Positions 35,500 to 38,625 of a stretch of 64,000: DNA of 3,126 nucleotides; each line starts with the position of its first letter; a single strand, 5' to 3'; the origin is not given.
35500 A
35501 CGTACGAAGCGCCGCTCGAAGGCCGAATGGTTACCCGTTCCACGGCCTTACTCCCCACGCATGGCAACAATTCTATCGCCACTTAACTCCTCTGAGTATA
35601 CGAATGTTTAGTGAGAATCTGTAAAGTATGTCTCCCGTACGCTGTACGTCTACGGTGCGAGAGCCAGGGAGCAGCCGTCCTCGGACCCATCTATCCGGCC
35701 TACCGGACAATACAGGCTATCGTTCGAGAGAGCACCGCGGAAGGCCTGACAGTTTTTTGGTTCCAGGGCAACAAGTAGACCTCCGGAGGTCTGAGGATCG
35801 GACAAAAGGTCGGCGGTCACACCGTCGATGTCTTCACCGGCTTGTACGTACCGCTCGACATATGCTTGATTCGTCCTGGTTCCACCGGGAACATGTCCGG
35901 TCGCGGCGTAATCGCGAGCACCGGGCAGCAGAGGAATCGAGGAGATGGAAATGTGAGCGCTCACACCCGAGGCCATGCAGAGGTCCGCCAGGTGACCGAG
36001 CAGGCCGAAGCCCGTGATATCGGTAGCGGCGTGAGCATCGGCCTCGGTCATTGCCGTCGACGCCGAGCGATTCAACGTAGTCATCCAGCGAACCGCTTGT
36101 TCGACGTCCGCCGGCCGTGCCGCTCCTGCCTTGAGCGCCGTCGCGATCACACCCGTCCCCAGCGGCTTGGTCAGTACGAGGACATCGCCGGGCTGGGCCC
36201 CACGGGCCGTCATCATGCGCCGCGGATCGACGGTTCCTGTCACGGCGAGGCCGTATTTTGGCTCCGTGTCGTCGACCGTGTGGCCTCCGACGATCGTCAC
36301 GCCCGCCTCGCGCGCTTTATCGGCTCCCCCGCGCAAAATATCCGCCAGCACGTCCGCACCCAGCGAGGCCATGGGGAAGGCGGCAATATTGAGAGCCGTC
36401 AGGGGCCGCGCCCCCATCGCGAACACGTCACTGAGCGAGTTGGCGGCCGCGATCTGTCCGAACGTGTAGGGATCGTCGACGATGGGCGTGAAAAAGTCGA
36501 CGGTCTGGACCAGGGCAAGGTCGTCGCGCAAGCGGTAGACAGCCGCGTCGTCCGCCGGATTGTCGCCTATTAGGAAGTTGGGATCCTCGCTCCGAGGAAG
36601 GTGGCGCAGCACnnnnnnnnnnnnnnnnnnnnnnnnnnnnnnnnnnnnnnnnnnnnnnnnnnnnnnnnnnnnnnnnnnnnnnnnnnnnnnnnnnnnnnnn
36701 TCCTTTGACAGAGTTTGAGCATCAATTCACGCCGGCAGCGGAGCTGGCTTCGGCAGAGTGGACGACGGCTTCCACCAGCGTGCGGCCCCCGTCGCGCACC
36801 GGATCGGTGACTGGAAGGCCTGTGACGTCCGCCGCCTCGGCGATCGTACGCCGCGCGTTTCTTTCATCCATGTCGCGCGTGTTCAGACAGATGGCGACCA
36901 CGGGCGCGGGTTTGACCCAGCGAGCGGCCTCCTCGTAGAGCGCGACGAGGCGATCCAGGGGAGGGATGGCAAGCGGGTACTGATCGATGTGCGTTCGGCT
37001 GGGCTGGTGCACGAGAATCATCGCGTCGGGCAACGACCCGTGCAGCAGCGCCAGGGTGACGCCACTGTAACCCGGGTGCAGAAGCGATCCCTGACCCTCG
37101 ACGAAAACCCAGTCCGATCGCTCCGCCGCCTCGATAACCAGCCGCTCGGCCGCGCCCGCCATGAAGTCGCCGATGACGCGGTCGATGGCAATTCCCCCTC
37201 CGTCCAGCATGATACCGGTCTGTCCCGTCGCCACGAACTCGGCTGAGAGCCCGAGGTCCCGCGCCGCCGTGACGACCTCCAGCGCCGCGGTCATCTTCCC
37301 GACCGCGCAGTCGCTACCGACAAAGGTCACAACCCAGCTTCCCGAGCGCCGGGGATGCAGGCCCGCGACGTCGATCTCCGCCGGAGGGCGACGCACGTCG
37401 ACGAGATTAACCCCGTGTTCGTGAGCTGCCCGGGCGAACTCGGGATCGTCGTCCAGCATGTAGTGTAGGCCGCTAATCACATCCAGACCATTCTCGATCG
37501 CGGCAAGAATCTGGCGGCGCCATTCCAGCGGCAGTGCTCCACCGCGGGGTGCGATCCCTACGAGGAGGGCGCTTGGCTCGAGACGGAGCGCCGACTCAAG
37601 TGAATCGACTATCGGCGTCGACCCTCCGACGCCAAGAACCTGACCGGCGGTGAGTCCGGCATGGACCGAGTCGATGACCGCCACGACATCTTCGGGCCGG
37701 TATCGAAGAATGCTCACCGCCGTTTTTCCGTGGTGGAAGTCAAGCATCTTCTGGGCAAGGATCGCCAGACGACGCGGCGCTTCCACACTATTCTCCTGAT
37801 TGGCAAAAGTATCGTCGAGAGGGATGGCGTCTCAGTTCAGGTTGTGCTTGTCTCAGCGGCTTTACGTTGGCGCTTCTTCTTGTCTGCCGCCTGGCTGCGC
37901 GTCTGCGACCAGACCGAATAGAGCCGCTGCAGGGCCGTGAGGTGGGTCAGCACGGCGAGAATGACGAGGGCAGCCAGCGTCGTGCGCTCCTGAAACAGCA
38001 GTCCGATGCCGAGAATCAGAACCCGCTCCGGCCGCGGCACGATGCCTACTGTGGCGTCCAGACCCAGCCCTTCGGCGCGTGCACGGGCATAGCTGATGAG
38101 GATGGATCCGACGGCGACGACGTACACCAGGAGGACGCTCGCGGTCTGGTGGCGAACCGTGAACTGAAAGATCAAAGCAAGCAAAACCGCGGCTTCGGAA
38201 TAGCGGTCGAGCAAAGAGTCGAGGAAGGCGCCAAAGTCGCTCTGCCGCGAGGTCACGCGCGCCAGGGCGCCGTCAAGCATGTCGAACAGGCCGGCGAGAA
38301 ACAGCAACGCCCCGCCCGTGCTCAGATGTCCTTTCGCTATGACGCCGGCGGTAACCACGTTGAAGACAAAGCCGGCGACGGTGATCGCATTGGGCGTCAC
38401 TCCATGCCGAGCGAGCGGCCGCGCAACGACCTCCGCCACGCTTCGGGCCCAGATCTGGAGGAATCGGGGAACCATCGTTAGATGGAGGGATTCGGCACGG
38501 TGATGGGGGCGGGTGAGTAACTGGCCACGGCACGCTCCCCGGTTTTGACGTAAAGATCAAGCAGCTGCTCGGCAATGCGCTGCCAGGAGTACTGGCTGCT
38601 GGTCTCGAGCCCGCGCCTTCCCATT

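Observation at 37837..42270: Mycobacterial-style phosphatidylinositol/PIM early-pathway operon, led by an ArsR regulator and a near-consensus promoter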

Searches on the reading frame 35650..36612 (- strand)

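Call 3: search_protein_families(library=pfam, proteins=[window:35650-36612:-])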
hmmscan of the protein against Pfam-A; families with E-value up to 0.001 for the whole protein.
window:35650-36612:- (320 aa): 2 families
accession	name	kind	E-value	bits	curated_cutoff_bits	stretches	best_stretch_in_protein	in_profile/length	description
PF00586.29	AIRS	-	8.6e-31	107.1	24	1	21-128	2-112/112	AIR synthase related protein, N-terminal domain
PF02769.27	AIRS_C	-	6e-16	59.4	23.1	1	140-310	1-148/156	AIR synthase related protein, C-terminal domain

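Call 4: search_protein_families(library=ncbifam, proteins=[window:35650-36612:-])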
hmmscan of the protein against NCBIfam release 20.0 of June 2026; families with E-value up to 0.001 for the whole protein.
window:35650-36612:- (320 aa): 16 families
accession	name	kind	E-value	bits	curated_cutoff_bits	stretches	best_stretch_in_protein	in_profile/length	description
TIGR00476.1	selD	equivalog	1.3e-111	372.8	125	1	7-286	32-309/311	selenide, water dikinase SelD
NF002098.0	PRK00943.1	equivalog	1.4e-98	330.1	299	1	5-300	34-326/347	selenide, water dikinase SelD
NF010705.0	PRK14105.1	equivalog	2.2e-50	171.5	291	1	20-236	47-278/345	selenide, water dikinase SelD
TIGR04369.1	fusion_not_SelD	hypoth_equivalog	1.4e-41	142.4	700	1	17-291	381-689/701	oxidoreductase/SelD-related fusion protein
TIGR01379.1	thiL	equivalog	8.3e-29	100.6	184.15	1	18-237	22-247/320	thiamine-phosphate kinase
NF004351.0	PRK05731.1-4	equivalog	4.6e-21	75.3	324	1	14-227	34-248/321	thiamine-phosphate kinase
TIGR03267.1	methan_mark_2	hypoth_equivalog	1.3e-17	63.9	365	1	20-227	44-247/323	methanogenesis marker 2 protein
TIGR04049.1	AIR_rel_sll0787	hypoth_equivalog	1.8e-17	63.4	321.3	1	19-230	42-245/318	sll0787 family AIR synthase-like protein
NF004353.0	PRK05731.2-2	equivalog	6.9e-11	41.8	301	1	17-232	16-231/311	thiamine-phosphate kinase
TIGR02124.1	hypE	equivalog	9.4e-11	41.3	251.6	1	20-230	33-247/332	hydrogenase expression/formation protein HypE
TIGR04050.1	MSMEG_0567_Cter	hypoth_equivalog_domain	9.3e-10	38.4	312.2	1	45-229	57-229/296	MSMEG_0567/sll0787 family protein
NF004350.0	PRK05731.1-1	equivalog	1e-08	34.5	441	1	33-228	48-241/325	thiamine-phosphate kinase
NF004354.0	PRK05731.2-3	equivalog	1.1e-08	34.8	204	1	53-220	51-212/273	thiamine-phosphate kinase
NF002290.1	PRK01213.1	equivalog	2.9e-08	32.4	648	1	19-224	422-642/723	phosphoribosylformylglycinamidine synthase subunit PurL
TIGR01736.1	FGAM_synth_II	equivalog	4.9e-08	31.7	525.75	1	18-226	416-641/718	phosphoribosylformylglycinamidine synthase subunit PurL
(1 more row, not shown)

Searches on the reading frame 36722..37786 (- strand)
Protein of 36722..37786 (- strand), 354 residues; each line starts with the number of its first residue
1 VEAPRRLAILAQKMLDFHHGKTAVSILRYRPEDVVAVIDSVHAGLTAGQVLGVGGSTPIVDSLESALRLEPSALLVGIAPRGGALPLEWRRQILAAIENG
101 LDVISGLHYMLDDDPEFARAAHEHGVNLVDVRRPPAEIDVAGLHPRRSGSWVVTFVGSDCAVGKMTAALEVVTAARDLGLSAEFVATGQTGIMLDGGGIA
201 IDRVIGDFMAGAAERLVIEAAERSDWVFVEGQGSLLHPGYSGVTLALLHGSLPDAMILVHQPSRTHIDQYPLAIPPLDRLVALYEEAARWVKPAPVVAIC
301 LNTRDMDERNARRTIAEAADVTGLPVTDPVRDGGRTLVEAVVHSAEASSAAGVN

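Call 3: search_protein_families(library=pfam, proteins=[window:36722-37786:-])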
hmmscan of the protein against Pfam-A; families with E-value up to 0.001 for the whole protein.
window:36722-37786:- (354 aa): 2 families
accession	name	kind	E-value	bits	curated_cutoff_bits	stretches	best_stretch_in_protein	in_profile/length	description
PF07755.17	DUF1611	-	3.8e-71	239.1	25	1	151-338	13-201/201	Domain of unknown function (DUF1611_C) P-loop domain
PF17396.8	DUF1611_N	-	9.8e-30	103.2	22.6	1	42-134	3-95/95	Domain of unknown function (DUF1611_N) Rossmann-like domain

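Call 4: search_protein_families(library=ncbifam, proteins=[window:36722-37786:-])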
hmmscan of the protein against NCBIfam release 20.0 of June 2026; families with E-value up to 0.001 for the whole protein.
window:36722-37786:- (354 aa): 1 family
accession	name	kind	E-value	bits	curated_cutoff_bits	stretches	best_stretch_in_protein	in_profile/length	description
NF041892.1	DgcN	equivalog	5.5e-82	275.3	480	1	20-340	15-325/326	N-acetyltransferase DgcN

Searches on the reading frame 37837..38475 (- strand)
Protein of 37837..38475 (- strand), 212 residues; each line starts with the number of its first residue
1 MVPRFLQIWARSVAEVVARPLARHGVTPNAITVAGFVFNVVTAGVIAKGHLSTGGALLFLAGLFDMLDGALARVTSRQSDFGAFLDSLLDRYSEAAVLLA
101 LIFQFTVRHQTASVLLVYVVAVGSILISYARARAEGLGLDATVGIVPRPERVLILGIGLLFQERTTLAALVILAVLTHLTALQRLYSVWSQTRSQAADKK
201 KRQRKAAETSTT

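Call 3: search_protein_families(library=pfam, proteins=[window:37837-38475:-])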
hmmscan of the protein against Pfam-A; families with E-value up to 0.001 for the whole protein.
window:37837-38475:- (212 aa): 1 family
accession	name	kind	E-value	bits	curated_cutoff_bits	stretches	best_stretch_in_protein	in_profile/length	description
PF01066.26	CDP-OH_P_transf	-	1.7e-18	67.9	22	1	27-174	3-146/152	CDP-alcohol phosphatidyltransferase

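Call 4: search_protein_families(library=ncbifam, proteins=[window:37837-38475:-])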
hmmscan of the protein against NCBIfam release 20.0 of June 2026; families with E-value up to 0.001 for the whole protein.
window:37837-38475:- (212 aa): 10 families
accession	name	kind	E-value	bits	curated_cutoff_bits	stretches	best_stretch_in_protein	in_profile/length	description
NF040950.1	archin_ph_syn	equivalog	2.9e-47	161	180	1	11-191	9-190/191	archaetidylinositol phosphate synthase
NF052561.1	PIPSynBT1523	equivalog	7.5e-42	143.6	350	1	13-161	12-170/232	hypothetical protein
NF045883.1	PIPSynth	equivalog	2.4e-40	138.3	170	1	12-192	9-196/197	phosphatidylinositol phosphate synthase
NF041135.1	IPPtranDIPPsyn_Thcocales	equivalog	2.5e-19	69.6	580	1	12-190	237-418/419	bifunctional L-myo-inositol-1-phosphate cytidylyltransferase/CDP-L-myo-inositol myo-inositolphosphotransferase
TIGR00560.1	pgsA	equivalog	1.7e-09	38.4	109.1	1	36-198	18-179/183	CDP-diacylglycerol--glycerol-3-phosphate 3-phosphatidyltransferase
TIGR00473.1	pssA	equivalog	1.9e-08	34.6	107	1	47-172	16-139/153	CDP-diacylglycerol--serine O-phosphatidyltransferase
NF038087.1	arch_ser_synth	exception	5.7e-08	32.6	240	1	32-176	11-159/216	archaetidylserine synthase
NF053678.1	ClpnSynClsA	equivalog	2.5e-07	31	240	1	50-127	29-106/180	cardiolipin synthase ClsA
TIGR04217.1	archae_ser_T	exception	1.2e-05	25.2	200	1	27-144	9-125/221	archaetidylserine synthase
NF008090.0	PRK10832.1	equivalog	0.00014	22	304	1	57-189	38-176/182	CDP-diacylglycerol--glycerol-3-phosphate 3-phosphatidyltransferase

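Call 11: search_solved_structures(query=window:37837-38475:-, max_evalue=0.001, show_alignments=2)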
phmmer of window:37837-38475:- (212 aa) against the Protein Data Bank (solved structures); distinct sequences matched with E-value up to 0.001: 9.
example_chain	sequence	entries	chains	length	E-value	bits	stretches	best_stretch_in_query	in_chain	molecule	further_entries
6h5a_A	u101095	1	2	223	4.8e-25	91.8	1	13-191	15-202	CDP-diacylglycerol--inositol 3-phosphatidyltransferase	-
6wm5_A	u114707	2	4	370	6.3e-25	91.4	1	14-192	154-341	AfCTD-Phosphatidylinositol-phosphate synthase (PIPS) fusion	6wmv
6h53_A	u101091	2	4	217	6.9e-25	91.3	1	13-191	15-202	CDP-diacylglycerol--inositol 3-phosphatidyltransferase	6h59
5d92_D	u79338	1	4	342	6.5e-24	88.1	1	16-194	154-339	AF2299 protein,Phosphatidylinositol synthase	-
5d91_A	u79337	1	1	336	6.7e-24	88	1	16-195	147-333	AF2299 protein,Phosphatidylinositol synthase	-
4o6m_A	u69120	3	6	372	2.7e-13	53.4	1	11-192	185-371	AF2299, a CDP-alcohol phosphotransferase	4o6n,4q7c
4mnd_A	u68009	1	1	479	2.1e-06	31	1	24-133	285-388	CTP L-myo-inositol-1-phosphate cytidylyltransferase/CDP-L-myo-inositol myo-inositolphospho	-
7pow_A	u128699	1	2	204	6.6e-05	26.1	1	31-162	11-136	CDP-diacylglycerol--serine O-phosphatidyltransferase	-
7b1k_A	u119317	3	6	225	7.3e-05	26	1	31-161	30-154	CDP-diacylglycerol--serine O-phosphatidyltransferase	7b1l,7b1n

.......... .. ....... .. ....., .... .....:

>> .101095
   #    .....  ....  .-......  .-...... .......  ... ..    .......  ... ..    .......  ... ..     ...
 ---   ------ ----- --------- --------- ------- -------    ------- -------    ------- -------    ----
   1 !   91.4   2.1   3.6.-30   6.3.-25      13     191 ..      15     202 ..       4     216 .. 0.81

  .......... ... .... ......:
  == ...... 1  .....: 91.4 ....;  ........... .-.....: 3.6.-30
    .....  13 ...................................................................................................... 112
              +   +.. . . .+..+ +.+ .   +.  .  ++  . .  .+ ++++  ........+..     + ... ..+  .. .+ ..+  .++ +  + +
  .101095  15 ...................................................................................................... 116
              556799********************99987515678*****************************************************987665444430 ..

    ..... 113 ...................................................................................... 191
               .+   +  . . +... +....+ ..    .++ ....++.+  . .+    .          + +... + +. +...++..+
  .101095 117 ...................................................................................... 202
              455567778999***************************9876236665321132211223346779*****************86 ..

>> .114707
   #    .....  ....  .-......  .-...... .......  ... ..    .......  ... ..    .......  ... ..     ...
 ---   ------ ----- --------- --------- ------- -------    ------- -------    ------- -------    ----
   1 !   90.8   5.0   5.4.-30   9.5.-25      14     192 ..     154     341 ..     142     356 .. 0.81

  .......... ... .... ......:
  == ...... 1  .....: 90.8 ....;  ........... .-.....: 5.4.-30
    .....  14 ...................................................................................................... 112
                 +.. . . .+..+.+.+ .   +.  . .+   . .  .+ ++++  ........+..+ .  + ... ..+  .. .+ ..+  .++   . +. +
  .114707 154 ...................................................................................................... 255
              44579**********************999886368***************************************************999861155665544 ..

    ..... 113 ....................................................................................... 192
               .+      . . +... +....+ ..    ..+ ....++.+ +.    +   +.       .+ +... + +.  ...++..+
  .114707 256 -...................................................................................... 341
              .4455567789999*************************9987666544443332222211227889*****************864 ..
